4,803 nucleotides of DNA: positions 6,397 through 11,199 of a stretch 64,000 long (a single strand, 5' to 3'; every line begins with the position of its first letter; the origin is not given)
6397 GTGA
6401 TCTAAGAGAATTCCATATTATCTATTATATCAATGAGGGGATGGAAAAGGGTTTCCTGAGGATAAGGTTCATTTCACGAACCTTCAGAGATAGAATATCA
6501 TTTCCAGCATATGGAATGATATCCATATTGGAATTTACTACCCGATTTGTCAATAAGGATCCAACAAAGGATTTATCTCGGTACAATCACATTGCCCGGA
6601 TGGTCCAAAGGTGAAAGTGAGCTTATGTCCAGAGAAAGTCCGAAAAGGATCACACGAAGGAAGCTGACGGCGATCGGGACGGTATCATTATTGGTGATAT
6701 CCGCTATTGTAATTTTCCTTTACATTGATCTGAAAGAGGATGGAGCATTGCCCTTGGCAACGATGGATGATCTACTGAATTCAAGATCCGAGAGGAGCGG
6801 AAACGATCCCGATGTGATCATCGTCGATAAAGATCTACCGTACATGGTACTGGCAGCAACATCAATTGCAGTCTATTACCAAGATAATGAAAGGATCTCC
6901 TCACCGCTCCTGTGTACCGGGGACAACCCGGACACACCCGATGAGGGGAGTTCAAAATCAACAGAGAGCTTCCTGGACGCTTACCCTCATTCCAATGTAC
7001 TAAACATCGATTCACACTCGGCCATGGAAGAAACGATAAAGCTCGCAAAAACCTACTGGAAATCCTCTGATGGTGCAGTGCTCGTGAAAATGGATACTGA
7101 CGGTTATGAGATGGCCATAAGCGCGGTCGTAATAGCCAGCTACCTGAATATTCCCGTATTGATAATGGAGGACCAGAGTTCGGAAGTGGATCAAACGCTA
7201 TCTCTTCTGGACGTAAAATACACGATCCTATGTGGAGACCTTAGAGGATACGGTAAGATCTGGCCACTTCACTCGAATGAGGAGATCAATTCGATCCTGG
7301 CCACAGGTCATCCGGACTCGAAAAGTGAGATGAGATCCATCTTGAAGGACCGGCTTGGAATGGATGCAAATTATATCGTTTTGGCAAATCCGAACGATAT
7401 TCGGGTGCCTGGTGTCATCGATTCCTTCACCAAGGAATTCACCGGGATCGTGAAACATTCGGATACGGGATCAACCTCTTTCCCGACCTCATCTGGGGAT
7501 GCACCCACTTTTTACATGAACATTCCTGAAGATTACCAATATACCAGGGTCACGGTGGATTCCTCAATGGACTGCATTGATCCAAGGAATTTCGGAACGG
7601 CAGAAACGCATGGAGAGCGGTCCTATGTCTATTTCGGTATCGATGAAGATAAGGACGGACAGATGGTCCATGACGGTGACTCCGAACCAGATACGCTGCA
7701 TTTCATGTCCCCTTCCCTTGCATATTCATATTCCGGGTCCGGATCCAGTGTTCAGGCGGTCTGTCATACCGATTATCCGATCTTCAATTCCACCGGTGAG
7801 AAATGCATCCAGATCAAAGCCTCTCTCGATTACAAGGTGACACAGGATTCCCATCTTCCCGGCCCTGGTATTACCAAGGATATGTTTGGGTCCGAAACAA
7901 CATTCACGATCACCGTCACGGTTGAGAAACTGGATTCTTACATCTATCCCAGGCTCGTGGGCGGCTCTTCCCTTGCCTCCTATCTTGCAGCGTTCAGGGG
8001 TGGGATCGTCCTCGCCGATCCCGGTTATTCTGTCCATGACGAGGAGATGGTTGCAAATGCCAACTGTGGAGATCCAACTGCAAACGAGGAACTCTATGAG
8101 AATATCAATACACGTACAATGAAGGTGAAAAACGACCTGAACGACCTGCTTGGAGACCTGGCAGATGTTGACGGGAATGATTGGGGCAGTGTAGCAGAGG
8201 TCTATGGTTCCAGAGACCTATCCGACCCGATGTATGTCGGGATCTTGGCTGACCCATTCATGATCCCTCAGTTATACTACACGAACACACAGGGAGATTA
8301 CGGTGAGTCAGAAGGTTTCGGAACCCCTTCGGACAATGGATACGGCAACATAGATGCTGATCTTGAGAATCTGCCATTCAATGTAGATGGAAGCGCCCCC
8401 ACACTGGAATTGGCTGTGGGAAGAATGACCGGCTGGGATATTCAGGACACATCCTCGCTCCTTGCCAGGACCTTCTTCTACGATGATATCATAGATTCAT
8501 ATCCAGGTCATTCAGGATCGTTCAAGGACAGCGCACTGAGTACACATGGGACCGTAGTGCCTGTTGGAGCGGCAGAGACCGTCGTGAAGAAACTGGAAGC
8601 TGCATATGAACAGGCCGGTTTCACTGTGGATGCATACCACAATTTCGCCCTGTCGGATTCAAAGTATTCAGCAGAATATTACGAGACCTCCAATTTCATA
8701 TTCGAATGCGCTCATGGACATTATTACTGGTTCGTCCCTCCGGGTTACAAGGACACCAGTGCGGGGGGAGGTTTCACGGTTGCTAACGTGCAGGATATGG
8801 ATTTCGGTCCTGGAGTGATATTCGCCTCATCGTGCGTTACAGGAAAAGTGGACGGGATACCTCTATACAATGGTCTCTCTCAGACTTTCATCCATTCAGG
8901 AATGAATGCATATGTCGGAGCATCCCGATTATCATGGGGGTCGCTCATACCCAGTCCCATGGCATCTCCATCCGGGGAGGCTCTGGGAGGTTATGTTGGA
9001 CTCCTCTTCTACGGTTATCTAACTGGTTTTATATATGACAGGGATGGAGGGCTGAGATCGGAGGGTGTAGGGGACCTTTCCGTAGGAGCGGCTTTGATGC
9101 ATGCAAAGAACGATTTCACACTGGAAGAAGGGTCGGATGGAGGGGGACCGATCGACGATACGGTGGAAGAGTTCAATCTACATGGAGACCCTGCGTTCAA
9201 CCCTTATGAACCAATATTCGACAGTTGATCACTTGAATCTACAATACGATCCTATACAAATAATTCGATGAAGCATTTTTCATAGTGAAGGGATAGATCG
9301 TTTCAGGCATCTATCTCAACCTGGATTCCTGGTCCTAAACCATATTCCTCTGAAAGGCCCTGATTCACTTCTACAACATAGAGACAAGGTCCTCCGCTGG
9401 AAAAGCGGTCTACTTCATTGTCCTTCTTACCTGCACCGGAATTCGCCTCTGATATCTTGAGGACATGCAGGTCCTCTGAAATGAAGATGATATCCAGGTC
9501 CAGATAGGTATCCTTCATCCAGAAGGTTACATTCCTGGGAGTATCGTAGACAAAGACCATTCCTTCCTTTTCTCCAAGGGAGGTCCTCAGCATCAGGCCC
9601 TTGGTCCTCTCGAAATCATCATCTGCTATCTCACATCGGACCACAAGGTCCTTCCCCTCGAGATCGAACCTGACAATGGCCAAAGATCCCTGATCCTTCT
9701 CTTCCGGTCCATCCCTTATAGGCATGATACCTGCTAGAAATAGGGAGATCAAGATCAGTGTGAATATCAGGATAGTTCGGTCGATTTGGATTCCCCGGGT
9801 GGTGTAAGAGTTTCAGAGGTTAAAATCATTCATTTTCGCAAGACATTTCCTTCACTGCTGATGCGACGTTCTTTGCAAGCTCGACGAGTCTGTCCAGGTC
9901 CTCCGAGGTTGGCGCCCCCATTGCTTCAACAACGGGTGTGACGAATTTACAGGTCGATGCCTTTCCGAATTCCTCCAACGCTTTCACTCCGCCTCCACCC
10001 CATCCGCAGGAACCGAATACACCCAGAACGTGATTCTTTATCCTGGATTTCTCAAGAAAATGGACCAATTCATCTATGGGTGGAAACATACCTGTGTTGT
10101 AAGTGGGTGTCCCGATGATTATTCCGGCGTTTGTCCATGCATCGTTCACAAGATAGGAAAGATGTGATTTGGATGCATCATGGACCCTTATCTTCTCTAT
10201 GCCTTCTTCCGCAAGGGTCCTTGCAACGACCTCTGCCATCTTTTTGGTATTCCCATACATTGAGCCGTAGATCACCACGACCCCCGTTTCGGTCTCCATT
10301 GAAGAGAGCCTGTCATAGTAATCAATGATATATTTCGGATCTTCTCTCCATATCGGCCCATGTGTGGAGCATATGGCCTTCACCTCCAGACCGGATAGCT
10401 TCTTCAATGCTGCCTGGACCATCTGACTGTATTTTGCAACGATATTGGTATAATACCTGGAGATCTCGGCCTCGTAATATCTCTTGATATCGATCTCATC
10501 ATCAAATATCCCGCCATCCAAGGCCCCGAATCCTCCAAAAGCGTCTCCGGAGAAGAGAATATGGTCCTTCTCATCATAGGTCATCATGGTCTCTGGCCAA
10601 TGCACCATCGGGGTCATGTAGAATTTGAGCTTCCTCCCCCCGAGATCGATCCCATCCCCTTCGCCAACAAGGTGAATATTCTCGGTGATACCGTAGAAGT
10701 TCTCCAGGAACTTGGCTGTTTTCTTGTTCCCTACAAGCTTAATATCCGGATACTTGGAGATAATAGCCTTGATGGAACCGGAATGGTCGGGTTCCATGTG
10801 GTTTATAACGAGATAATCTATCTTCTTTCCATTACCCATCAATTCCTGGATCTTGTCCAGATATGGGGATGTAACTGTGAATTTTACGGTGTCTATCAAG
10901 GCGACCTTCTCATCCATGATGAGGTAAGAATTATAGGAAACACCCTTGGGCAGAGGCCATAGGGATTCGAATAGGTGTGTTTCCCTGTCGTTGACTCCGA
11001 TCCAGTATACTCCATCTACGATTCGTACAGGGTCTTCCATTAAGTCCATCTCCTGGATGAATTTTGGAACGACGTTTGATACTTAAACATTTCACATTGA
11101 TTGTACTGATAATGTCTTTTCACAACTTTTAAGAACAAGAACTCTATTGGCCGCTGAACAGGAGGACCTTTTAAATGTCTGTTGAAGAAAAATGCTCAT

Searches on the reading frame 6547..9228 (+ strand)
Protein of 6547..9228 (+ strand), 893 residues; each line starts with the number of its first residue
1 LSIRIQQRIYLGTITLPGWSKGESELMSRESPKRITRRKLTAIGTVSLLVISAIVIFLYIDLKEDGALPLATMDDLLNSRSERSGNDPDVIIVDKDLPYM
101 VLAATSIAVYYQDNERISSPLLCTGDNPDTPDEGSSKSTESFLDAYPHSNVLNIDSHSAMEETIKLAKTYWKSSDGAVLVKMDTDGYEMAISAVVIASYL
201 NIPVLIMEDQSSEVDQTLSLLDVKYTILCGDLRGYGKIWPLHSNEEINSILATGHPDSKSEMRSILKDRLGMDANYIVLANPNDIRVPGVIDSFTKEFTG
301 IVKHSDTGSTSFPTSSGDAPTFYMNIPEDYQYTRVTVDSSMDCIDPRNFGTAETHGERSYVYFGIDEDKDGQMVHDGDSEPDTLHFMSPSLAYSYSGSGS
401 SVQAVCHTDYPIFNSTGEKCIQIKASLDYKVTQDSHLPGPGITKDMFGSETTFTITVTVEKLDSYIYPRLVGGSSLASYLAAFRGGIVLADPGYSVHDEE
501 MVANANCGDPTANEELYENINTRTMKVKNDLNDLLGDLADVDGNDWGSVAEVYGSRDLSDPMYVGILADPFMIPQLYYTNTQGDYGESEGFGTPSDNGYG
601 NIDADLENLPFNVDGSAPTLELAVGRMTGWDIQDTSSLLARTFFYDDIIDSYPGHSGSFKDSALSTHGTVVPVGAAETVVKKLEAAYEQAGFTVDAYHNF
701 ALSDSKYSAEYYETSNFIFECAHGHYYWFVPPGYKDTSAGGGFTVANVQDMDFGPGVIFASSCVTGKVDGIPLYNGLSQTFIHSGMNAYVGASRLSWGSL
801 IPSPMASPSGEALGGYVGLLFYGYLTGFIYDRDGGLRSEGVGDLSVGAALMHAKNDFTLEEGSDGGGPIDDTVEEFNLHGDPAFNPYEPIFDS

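Call 50: search_protein_families(library=pfam, proteins=[window:6547-9228:+], max_evalue=0.00001)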
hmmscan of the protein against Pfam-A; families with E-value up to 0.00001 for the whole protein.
window:6547-9228:+ (893 aa): 1 family
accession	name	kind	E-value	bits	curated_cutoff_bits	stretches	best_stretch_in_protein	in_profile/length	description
PF01364.23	Peptidase_C25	-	2.1e-13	50.7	23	1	572-885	89-373/374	Peptidase family C25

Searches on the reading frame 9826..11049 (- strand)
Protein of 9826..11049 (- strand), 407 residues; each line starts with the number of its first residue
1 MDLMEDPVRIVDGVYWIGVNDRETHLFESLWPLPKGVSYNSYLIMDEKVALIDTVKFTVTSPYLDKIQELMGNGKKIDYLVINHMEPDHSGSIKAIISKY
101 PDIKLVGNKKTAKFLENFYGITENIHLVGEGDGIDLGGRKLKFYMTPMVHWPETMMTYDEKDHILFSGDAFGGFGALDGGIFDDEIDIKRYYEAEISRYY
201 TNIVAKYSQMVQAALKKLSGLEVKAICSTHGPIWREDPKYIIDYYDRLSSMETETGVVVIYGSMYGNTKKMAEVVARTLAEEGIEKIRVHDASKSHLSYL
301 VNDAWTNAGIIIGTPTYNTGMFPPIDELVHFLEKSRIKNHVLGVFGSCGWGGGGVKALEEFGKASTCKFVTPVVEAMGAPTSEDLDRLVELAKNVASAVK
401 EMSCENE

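Call 50: search_protein_families(library=pfam, proteins=[window:9826-11049:-], max_evalue=0.00001)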
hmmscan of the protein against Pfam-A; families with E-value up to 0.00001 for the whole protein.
window:9826-11049:- (407 aa): 3 families
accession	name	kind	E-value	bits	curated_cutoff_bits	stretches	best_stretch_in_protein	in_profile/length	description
PF19583.5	ODP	-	8.8e-25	88.1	27.2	1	37-231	1-194/194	ODP family beta lactamase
PF00258.30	Flavodoxin_1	-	2.4e-12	47.7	25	1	259-388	1-139/143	Flavodoxin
PF00753.33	Lactamase_B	-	1e-11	45.6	22.7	1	37-196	4-162/196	Metallo-beta-lactamase superfamily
